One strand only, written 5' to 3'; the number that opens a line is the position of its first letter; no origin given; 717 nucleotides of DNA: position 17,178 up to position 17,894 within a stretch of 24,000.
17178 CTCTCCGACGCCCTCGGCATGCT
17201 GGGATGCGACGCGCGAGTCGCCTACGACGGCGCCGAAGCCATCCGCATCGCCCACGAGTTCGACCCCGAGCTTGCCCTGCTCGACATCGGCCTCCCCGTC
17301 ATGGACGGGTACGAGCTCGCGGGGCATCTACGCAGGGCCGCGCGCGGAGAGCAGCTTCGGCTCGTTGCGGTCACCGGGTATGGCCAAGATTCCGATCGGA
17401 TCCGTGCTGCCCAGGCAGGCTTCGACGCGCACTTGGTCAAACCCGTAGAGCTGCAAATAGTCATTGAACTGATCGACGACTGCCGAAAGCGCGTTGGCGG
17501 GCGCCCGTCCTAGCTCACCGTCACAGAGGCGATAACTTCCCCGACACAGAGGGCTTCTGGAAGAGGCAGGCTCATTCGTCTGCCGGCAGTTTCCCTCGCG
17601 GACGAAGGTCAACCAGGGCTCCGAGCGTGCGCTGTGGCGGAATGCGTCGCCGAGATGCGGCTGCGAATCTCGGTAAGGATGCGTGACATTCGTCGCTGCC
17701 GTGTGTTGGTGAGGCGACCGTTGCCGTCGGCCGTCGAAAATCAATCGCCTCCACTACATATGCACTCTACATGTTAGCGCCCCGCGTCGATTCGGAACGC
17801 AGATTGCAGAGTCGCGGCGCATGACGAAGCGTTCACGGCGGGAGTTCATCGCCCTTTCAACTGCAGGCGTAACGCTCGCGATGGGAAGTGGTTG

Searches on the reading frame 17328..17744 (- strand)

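Call 17: search_protein_families(library=pfam, proteins=[window:17328-17744:-], max_evalue=0.01)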
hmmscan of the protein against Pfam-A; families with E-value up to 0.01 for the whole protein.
window:17328-17744:- (138 aa): 1 family
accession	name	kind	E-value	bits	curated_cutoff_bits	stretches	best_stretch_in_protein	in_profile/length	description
PF11612.13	T2SSJ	-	0.0012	19.6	28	1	20-108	13-100/140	Type II secretion system (T2SS), protein J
